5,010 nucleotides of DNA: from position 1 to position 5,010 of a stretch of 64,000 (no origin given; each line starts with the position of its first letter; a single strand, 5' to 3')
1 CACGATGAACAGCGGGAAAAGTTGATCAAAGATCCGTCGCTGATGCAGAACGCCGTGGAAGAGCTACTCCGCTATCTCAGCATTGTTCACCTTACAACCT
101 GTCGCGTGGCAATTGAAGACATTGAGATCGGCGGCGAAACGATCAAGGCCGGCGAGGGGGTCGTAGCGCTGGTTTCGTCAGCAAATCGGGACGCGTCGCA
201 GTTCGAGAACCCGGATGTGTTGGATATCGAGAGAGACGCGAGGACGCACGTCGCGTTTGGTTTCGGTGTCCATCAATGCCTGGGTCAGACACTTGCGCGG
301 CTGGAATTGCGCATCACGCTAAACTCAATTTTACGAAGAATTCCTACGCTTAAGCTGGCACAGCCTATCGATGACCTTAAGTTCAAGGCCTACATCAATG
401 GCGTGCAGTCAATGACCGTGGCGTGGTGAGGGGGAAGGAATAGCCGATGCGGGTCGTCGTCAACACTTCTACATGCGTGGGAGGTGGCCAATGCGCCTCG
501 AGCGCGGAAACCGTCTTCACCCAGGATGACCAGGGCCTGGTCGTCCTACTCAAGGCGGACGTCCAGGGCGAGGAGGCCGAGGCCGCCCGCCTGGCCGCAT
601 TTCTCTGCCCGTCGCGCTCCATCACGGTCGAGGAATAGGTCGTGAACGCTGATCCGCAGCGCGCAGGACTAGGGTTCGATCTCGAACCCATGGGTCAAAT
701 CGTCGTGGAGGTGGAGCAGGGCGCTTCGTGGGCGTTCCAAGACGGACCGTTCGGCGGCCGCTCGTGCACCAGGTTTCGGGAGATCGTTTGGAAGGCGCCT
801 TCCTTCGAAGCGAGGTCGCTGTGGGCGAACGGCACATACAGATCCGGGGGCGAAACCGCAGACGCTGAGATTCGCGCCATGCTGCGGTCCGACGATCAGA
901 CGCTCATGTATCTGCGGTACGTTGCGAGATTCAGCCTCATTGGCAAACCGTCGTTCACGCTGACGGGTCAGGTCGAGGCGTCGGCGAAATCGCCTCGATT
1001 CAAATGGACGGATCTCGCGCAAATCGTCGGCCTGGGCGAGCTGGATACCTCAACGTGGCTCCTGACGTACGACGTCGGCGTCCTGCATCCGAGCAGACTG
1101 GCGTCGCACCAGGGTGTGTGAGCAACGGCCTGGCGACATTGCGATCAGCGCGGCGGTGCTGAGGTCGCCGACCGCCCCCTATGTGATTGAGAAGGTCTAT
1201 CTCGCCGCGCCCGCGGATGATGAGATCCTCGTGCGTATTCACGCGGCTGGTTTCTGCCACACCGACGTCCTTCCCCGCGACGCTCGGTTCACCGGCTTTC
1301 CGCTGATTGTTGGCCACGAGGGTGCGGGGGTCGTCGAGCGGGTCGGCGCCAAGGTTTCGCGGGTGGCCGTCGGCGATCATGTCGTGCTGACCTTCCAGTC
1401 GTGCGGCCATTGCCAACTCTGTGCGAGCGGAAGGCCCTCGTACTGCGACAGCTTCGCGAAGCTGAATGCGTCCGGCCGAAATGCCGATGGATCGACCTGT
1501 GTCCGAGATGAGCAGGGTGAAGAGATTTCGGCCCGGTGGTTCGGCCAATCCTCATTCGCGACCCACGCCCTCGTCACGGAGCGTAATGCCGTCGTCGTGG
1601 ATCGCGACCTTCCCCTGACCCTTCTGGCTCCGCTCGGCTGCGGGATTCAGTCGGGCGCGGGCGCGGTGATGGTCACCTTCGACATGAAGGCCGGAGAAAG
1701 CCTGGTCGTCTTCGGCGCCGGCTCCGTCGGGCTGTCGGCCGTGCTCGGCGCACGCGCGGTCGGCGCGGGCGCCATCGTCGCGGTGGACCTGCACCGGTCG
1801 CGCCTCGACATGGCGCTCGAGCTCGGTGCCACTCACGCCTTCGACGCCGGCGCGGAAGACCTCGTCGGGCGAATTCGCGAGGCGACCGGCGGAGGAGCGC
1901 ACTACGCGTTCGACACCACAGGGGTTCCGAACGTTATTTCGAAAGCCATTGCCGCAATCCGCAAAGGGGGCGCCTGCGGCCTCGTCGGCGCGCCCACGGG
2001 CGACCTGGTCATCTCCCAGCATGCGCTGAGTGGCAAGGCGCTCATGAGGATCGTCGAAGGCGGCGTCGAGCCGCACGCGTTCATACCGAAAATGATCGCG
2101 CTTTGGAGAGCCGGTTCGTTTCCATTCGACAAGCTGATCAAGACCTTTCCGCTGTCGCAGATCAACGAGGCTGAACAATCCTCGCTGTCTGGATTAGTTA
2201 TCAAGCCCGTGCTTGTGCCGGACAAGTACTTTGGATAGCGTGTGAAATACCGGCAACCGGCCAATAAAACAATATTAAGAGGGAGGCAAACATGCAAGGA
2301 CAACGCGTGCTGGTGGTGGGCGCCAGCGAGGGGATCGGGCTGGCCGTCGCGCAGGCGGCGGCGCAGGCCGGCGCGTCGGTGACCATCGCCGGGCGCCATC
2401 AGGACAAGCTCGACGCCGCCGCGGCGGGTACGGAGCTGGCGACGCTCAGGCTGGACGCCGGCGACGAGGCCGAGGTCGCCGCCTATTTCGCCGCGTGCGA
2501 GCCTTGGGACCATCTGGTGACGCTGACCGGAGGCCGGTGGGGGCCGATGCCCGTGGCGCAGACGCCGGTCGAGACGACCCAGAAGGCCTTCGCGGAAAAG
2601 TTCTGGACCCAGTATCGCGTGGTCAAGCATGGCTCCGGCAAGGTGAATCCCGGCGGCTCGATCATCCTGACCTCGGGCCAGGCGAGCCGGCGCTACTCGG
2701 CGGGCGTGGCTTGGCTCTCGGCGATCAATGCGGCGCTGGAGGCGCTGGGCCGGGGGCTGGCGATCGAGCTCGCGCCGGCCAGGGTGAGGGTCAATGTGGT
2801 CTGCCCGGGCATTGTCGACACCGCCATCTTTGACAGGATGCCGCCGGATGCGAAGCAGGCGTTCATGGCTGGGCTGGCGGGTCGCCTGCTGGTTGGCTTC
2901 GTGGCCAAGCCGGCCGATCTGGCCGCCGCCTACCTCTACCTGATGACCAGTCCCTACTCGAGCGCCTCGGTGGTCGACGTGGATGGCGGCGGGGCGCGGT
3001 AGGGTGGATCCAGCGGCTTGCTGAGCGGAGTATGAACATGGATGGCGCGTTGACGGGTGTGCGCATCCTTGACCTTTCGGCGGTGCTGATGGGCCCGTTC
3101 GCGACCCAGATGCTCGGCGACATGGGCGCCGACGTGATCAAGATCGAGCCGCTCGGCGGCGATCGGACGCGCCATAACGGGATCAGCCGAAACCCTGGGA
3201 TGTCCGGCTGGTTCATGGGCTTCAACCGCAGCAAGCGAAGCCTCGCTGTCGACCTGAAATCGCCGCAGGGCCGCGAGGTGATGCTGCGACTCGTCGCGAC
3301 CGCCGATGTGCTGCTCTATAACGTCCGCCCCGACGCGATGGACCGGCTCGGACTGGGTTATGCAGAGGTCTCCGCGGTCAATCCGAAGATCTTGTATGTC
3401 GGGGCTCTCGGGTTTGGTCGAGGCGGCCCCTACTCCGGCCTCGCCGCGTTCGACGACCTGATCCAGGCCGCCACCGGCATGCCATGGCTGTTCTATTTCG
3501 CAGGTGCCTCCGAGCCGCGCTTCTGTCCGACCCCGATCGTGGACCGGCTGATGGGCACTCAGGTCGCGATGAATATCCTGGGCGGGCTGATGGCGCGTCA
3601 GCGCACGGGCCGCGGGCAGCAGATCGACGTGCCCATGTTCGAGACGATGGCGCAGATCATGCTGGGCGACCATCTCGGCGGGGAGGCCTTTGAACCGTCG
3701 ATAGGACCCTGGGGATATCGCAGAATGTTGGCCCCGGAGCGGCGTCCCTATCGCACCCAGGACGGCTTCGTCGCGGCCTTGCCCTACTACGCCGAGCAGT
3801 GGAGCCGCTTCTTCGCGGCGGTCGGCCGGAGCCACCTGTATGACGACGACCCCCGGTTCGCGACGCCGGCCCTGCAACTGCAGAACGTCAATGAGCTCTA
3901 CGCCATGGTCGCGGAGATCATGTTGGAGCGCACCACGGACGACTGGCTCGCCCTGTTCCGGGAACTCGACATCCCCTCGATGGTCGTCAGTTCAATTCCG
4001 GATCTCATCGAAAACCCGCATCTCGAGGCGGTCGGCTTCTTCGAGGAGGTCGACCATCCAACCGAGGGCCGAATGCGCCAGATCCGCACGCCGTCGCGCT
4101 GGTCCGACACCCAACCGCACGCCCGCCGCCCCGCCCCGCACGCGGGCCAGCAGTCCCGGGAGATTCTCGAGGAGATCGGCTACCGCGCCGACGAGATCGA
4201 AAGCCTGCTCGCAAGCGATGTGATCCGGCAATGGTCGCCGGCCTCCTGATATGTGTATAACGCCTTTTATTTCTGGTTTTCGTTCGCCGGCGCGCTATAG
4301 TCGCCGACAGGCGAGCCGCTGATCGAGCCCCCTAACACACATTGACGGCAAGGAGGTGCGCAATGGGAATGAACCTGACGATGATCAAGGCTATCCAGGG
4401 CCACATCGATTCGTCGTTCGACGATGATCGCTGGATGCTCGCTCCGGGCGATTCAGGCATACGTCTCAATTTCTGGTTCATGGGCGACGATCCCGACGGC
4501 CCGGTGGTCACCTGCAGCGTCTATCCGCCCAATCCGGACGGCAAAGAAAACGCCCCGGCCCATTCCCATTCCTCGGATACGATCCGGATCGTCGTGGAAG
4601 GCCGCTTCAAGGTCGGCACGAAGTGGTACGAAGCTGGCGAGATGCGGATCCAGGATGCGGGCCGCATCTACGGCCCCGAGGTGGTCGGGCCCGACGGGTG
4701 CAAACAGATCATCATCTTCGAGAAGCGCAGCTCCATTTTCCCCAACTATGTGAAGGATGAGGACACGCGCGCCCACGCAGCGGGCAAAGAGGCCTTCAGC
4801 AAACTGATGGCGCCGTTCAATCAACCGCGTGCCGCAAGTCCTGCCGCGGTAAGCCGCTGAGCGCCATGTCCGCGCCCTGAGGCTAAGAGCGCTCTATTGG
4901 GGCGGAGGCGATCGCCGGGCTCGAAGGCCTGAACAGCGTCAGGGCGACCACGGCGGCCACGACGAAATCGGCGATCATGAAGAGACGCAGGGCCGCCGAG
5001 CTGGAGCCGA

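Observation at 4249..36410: One promoter/operator module reiterated in front of at least seven transcription units of the catabolic region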

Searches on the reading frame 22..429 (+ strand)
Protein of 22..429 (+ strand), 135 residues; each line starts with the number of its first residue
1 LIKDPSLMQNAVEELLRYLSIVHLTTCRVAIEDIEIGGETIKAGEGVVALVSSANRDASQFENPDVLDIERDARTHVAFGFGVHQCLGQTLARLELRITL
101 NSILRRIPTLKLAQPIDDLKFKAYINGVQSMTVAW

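Call 70: search_protein_families(library=pfam, proteins=[window:22-429:+], max_evalue=0.01)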
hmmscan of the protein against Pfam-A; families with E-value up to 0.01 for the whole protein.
window:22-429:+ (135 aa): 1 family
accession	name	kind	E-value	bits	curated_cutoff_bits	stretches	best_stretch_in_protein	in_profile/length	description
PF00067.27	p450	-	9.4e-23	81.1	22.8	1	6-106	322-431/462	Cytochrome P450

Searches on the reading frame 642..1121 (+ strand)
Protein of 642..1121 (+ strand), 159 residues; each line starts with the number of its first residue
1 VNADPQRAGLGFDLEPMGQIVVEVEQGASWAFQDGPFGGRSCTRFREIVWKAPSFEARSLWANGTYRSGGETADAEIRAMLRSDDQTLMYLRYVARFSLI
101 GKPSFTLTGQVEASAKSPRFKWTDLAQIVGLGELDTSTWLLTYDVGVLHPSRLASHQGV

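Call 70: search_protein_families(library=pfam, proteins=[window:642-1121:+], max_evalue=0.01)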
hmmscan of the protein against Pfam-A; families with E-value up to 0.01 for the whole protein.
window:642-1121:+ (159 aa): 1 family
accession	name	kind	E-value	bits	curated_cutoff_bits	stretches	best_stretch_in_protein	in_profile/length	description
PF11578.13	DUF3237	-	0.00023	21.4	24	1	14-104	3-93/149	Protein of unknown function (DUF3237)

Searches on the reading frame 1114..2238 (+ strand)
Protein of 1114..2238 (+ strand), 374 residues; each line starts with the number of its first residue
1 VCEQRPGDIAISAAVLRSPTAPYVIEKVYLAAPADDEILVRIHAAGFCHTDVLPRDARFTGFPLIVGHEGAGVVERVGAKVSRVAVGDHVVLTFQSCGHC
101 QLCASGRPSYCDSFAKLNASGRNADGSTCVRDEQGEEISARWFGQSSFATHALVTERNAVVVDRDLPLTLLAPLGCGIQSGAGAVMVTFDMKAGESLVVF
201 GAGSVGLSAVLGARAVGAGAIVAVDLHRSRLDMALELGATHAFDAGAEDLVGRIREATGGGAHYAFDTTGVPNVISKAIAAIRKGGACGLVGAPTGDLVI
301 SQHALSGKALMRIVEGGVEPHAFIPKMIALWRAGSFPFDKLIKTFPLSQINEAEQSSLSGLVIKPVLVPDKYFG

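Call 8: search_protein_families(library=pfam, proteins=[window:1114-2238:+])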
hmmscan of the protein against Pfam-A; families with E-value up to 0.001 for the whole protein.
window:1114-2238:+ (374 aa): 3 families
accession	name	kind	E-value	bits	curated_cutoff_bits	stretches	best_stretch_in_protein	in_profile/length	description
PF00107.32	ADH_zinc_N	-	5.2e-24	85.1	31.8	1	205-305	2-102/129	Zinc-binding dehydrogenase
PF08240.17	ADH_N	-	1.5e-22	80.2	23.5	1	35-123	2-81/104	Alcohol dehydrogenase GroES-like domain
PF16912.11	Glu_dehyd_C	-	2.1e-05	24.6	34.9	1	194-297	31-135/211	Glucose dehydrogenase C-terminus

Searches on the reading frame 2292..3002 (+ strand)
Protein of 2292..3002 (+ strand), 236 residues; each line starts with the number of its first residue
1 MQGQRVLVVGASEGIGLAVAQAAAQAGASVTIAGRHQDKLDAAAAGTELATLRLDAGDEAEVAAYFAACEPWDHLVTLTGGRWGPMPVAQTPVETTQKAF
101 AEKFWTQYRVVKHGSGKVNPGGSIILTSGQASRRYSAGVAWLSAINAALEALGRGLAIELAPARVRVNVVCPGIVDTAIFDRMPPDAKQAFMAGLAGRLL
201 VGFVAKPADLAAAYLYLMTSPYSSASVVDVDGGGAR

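Call 8: search_protein_families(library=pfam, proteins=[window:2292-3002:+])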
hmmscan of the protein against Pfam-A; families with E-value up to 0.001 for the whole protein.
window:2292-3002:+ (236 aa): 5 families
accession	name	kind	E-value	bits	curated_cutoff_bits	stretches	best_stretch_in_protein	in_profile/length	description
PF13561.12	adh_short_C2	-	5e-32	111.8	27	1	10-233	1-234/236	Enoyl-(Acyl carrier protein) reductase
PF00106.31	adh_short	-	3e-23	82.8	26.6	1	5-183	2-190/195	short chain dehydrogenase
PF23441.1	SDR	-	2.8e-14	53.6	27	1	6-233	10-254/258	SDR-like rossmann domain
PF13460.12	NAD_binding_10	-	9.6e-05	22.8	27.2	1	10-99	1-88/184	NAD(P)H-binding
PF03435.24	Sacchrp_dh_NADP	-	0.0002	22.2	25.1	1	6-77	1-74/129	Saccharopine dehydrogenase NADP binding domain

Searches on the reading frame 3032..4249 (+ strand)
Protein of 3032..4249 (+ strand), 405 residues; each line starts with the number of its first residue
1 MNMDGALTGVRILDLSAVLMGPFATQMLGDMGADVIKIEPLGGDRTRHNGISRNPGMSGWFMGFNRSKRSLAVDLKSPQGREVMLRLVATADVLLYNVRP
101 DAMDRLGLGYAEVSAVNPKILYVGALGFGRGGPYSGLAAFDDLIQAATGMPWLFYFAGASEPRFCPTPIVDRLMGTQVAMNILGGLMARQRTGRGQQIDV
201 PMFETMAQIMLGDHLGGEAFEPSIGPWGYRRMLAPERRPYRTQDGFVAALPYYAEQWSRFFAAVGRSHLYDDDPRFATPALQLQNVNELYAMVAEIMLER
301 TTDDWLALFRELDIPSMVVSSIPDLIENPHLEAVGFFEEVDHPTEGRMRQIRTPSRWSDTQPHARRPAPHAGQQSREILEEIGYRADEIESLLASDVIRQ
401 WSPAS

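Call 8: search_protein_families(library=pfam, proteins=[window:3032-4249:+])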
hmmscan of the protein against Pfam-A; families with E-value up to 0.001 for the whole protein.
window:3032-4249:+ (405 aa): 1 family
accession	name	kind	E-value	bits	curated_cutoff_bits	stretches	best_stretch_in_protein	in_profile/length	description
PF02515.22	CoA_transf_3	-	1.1e-106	357.5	23.3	1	7-374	1-365/366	CoA-transferase family III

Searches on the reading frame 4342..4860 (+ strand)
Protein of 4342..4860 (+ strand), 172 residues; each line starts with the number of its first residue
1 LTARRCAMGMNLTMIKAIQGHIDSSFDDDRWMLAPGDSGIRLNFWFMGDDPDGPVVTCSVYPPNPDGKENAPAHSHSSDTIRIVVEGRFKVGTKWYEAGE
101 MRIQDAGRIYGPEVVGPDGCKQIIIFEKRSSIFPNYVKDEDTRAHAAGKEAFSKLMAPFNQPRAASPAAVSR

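Call 8: search_protein_families(library=pfam, proteins=[window:4342-4860:+])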
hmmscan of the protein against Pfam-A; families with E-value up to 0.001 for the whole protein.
window:4342-4860:+ (172 aa): 0 families

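Call 70: search_protein_families(library=pfam, proteins=[window:4342-4860:+], max_evalue=0.01)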
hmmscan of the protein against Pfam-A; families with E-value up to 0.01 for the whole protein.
window:4342-4860:+ (172 aa): 1 family
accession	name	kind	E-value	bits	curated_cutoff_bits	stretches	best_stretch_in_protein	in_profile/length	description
PF07883.17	Cupin_2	-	0.002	18.2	27.2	0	68-91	9-31/70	Cupin domain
